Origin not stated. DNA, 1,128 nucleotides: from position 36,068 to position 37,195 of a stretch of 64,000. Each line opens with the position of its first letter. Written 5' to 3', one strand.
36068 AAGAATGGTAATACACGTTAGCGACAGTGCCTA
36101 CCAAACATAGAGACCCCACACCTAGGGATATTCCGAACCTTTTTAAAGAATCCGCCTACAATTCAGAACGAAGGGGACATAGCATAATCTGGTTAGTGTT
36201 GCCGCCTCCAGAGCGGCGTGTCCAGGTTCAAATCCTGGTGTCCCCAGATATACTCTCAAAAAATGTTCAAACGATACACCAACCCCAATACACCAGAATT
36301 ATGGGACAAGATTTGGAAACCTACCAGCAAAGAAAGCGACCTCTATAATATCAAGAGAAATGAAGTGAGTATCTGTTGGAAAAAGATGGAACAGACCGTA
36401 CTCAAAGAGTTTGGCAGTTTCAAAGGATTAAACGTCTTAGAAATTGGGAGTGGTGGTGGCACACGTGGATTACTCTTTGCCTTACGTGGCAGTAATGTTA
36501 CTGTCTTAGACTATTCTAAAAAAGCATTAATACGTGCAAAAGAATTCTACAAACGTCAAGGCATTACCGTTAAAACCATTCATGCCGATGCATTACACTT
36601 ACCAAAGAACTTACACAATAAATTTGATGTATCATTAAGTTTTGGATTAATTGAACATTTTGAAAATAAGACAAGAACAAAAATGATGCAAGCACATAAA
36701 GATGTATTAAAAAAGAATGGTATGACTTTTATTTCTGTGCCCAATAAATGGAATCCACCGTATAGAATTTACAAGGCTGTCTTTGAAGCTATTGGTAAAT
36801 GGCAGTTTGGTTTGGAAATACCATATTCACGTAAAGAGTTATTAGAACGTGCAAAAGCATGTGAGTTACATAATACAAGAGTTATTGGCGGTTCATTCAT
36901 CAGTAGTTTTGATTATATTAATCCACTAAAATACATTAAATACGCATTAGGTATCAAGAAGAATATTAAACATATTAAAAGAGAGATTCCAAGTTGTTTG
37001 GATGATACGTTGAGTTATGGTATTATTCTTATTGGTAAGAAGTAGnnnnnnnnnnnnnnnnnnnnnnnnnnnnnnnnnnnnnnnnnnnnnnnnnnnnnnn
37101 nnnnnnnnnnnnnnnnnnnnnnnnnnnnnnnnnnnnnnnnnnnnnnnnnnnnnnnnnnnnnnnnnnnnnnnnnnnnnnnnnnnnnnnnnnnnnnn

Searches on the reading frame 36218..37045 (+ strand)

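Call 51: search_protein_families(library=pfam, proteins=[window:36218-37045:+], max_evalue=0.0001)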
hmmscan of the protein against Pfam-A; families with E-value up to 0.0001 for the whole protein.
window:36218-37045:+ (275 aa): 7 families
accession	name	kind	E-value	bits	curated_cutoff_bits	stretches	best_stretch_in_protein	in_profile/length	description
PF13649.12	Methyltransf_25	-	5.1e-16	59.6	27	1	73-168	1-97/97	Methyltransferase domain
PF08241.18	Methyltransf_11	-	1.5e-13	51.7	21.2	1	74-171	1-94/95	Methyltransferase domain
PF13847.12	Methyltransf_31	-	2e-12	47.4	27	1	69-180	3-119/145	Methyltransferase domain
PF08242.18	Methyltransf_12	-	9.8e-11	42.7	30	1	74-169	1-97/98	Methyltransferase domain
PF13489.12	Methyltransf_23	-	2e-07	31.3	27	1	60-178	12-123/164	Methyltransferase domain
PF02353.26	CMAS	-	3.6e-05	23.7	27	1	62-172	55-164/273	Mycolic acid cyclopropane synthetase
PF10294.15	Methyltransf_16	-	5e-05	23.6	21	1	58-136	33-115/174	Lysine methyltransferase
